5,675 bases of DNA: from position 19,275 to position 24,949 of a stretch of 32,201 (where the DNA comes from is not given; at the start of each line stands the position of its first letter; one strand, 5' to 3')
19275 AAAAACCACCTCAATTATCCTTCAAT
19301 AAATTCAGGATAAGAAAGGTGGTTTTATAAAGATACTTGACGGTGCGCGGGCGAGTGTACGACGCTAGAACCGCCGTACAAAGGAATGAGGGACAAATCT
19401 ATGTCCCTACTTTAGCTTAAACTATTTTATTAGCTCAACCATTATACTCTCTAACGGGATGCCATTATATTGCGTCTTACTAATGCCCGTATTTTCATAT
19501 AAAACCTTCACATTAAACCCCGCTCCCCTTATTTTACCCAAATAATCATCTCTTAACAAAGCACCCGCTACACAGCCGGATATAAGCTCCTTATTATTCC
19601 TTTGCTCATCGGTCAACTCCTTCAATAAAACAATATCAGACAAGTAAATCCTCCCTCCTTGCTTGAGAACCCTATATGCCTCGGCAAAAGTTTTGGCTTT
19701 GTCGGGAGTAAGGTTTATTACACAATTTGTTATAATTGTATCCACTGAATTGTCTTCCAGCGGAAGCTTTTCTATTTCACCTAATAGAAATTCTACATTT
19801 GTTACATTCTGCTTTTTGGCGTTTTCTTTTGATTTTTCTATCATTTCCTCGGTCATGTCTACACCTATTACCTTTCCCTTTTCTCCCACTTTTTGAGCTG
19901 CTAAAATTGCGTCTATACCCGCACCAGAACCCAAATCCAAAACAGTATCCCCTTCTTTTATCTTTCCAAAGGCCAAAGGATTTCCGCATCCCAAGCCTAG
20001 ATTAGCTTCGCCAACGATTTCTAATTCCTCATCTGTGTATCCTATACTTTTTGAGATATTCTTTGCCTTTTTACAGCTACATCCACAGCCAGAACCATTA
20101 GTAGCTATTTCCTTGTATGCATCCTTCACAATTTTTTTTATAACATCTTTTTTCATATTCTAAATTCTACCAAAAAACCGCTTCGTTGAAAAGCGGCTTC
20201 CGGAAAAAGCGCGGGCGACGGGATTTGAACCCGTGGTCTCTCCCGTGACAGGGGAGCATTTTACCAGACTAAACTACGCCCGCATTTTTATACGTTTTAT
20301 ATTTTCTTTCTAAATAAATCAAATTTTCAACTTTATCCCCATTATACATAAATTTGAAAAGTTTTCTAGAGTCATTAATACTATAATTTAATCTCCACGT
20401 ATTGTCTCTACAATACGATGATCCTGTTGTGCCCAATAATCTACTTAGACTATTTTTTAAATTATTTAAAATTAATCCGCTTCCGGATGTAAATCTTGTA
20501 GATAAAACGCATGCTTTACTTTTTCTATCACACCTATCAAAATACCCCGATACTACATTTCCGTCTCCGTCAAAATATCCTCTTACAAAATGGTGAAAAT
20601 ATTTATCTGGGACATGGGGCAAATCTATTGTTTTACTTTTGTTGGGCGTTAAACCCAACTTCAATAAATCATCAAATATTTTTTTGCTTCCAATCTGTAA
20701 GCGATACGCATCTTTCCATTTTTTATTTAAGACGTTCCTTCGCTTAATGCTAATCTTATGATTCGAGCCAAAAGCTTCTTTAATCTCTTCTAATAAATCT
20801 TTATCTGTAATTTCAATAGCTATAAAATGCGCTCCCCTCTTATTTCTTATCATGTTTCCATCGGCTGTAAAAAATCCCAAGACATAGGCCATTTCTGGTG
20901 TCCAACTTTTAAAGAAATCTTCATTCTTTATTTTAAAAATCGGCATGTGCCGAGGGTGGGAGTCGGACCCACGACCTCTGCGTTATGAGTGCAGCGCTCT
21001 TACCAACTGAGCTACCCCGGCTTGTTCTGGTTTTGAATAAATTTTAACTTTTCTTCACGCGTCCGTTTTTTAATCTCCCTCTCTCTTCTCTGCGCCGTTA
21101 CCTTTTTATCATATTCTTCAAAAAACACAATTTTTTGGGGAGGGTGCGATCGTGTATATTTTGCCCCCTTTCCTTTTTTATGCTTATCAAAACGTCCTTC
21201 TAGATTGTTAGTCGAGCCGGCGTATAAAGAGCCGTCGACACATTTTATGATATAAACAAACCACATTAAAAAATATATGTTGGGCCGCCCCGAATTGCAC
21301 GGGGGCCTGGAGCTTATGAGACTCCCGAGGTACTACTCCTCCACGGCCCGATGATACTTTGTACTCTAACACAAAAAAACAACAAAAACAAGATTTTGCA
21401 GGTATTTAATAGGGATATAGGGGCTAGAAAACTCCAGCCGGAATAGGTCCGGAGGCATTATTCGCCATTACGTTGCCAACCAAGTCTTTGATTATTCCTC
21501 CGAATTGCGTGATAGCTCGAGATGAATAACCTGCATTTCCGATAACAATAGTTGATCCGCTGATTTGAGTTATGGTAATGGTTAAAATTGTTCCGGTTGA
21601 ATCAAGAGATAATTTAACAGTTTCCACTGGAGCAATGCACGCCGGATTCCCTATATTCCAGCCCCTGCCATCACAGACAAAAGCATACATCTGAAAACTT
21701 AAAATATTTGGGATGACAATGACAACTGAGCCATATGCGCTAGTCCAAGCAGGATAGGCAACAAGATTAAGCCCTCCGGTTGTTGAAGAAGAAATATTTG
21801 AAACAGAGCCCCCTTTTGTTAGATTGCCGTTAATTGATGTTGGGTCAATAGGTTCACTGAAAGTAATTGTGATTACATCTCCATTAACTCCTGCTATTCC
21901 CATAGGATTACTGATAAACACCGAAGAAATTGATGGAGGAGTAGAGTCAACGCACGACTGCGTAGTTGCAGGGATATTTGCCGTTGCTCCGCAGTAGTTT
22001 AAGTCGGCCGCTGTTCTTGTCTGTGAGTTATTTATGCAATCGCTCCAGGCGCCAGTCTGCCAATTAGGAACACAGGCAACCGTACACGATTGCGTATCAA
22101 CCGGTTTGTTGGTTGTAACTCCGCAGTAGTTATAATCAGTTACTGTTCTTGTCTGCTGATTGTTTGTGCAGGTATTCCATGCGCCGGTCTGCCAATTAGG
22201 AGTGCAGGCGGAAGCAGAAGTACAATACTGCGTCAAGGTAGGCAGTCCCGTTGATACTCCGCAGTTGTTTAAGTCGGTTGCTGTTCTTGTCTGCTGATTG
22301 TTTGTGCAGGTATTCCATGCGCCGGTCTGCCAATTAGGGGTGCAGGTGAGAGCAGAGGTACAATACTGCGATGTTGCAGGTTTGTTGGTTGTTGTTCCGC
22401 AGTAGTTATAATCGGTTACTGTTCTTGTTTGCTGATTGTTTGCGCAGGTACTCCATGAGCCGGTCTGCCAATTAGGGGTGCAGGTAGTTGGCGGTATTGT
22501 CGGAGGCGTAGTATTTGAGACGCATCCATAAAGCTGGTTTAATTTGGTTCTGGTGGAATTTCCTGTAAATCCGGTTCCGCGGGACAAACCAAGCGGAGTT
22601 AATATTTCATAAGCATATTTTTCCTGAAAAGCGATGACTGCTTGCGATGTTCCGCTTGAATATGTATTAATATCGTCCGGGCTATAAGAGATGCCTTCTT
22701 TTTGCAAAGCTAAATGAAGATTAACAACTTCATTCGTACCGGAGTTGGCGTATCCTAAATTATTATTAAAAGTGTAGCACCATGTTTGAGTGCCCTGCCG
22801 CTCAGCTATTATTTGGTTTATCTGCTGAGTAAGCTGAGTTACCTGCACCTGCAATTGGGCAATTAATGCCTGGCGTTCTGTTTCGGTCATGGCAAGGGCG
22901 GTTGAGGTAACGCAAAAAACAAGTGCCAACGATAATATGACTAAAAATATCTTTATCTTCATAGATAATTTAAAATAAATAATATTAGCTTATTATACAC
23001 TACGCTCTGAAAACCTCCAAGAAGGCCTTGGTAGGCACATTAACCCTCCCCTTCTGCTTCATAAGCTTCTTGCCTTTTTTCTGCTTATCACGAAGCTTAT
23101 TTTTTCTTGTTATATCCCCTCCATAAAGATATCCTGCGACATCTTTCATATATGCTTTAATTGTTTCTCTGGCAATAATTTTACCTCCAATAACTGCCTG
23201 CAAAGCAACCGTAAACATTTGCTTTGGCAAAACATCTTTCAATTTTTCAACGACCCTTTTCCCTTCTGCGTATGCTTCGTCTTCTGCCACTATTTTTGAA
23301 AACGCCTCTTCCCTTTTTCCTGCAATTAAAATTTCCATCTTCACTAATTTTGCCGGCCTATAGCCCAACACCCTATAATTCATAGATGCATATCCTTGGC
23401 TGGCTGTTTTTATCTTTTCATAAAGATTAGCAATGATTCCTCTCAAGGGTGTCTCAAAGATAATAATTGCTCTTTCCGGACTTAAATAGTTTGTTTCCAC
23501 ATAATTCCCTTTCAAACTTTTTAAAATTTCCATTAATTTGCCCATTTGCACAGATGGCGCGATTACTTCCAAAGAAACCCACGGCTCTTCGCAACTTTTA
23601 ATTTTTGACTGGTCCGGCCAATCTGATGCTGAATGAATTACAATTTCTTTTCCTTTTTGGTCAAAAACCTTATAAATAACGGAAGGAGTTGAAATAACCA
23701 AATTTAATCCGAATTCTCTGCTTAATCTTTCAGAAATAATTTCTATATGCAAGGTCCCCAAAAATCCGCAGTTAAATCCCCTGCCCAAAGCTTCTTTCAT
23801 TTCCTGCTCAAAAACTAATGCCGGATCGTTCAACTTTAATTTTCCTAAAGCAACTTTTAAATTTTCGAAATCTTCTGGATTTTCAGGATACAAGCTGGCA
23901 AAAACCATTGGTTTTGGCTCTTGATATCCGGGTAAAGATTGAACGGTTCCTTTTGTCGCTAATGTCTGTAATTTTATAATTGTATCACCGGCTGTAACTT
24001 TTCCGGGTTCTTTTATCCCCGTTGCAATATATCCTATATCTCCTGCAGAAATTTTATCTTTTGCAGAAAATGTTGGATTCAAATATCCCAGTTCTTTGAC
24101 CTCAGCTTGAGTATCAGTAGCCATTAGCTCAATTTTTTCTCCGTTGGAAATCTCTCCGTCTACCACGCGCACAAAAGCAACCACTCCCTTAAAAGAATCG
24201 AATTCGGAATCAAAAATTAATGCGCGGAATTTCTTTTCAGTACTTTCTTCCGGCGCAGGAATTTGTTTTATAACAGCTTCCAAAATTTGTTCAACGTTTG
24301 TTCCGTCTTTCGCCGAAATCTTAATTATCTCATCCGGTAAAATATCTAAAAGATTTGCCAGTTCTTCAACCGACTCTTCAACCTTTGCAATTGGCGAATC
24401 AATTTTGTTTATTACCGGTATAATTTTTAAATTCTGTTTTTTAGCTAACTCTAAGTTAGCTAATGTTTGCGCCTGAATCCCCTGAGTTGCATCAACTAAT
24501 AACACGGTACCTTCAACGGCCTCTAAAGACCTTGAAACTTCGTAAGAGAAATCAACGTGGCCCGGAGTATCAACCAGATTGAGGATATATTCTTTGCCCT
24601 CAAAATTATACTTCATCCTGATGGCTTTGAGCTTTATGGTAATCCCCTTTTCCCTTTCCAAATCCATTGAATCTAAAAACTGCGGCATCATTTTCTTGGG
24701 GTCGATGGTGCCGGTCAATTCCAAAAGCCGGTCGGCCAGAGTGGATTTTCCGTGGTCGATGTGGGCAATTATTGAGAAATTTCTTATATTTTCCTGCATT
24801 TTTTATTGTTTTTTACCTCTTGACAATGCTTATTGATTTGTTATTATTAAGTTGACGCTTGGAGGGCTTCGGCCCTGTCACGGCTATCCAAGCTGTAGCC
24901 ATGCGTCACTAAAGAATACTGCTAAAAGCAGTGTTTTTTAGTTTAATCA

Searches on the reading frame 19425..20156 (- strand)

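Call 89: search_protein_families(library=pfam, proteins=[window:19425-20156:-], max_evalue=0.001)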
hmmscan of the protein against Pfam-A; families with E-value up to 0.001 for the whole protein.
window:19425-20156:- (244 aa): 19 families
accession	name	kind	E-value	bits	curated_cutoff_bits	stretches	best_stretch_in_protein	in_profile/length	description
PF13847.12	Methyltransf_31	-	1.3e-40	138.8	27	1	66-202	1-133/145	Methyltransferase domain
PF13649.12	Methyltransf_25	-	3.7e-24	85.7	27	1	72-168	1-97/97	Methyltransferase domain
PF08241.18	Methyltransf_11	-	1.5e-23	83.7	21.2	1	73-171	1-94/95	Methyltransferase domain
PF01209.24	Ubie_methyltran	-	1.7e-22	80.4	20.1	1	67-172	46-151/233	ubiE/COQ5 methyltransferase family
PF08242.18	Methyltransf_12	-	1.8e-13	51.5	30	1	73-170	1-98/98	Methyltransferase domain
PF01135.25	PCMT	-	1e-12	48.7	20.3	1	63-144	68-149/210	Protein-L-isoaspartate(D-aspartate) O-methyltransferase (PCMT)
PF06325.19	PrmA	-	7e-12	45.9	22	1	66-177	159-263/296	Ribosomal protein L11 methyltransferase (PrmA)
PF13489.12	Methyltransf_23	-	9.8e-11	42.1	27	1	62-175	16-119/164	Methyltransferase domain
PF05175.20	MTS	-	2.8e-09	37.3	23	1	69-172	32-138/170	Methyltransferase small domain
PF05148.21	Methyltransf_8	-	8.8e-07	29.4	27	1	124-175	109-159/219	Hypothetical methyltransferase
PF02353.26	CMAS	-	1.7e-06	28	27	1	65-187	59-179/273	Mycolic acid cyclopropane synthetase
PF01170.24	UPF0020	-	2.9e-06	27.6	22.3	1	92-144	75-128/197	RMKL-like, methyltransferase domain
PF13679.12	Methyltransf_32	-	1.6e-05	25.4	27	1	67-140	24-104/143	Methyltransferase domain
PF01728.25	FtsJ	-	2.3e-05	24.8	24.1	1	63-153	16-107/181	FtsJ-like methyltransferase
PF20922.3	Anamorsin_N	-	2.5e-05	24.5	27.1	1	102-193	17-109/163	Anamorsin, N-terminal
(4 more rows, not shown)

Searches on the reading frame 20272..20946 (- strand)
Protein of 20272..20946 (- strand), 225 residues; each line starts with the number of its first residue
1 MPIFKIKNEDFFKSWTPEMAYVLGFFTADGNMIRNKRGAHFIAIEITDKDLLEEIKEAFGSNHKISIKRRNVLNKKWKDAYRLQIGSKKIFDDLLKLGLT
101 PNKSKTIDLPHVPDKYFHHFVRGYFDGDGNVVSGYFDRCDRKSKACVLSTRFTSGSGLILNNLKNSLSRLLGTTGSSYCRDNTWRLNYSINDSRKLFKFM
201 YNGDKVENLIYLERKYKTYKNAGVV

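Call 89: search_protein_families(library=pfam, proteins=[window:20272-20946:-], max_evalue=0.001)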
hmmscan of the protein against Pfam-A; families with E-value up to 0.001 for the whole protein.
window:20272-20946:- (225 aa): 1 family
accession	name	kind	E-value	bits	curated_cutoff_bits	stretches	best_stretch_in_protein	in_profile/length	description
PF14528.11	LAGLIDADG_3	-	2.1e-11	44.4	22.5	1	18-95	3-78/82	LAGLIDADG-like domain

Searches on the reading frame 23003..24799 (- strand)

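Call 88: search_protein_families(library=pfam, proteins=[window:23003-24799:-], max_evalue=0.001)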
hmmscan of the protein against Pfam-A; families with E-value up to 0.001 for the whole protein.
window:23003-24799:- (599 aa): 8 families
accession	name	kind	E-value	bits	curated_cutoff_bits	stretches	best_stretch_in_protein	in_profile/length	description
PF00009.33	GTP_EFTU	-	4e-55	186.8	26.5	1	3-181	1-187/188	Elongation factor Tu GTP binding domain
PF06421.17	LepA_C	-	7.4e-37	126.2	29.7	1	493-597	2-106/107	GTP-binding protein LepA C-terminus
PF00679.30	EFG_C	-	4.9e-17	62.2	27.9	1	404-489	3-87/89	Elongation factor G C-terminus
PF03144.31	GTP_EFTU_D2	-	1.4e-08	35.4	30.3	1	205-274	1-72/73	Elongation factor Tu domain 2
PF14492.12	EFG_III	-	1.5e-08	35.1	27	1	295-369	2-73/75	Elongation Factor G, domain III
PF00071.28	Ras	-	1.6e-06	28.2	21.6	1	48-180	25-160/162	Ras family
PF22042.2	EF-G_D2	-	6.1e-06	26.7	27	1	190-274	1-81/84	Elongation factor G domain 2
PF01926.29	MMR_HSR1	-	0.00013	22.5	21.9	1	16-132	10-113/113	50S ribosome-binding GTPase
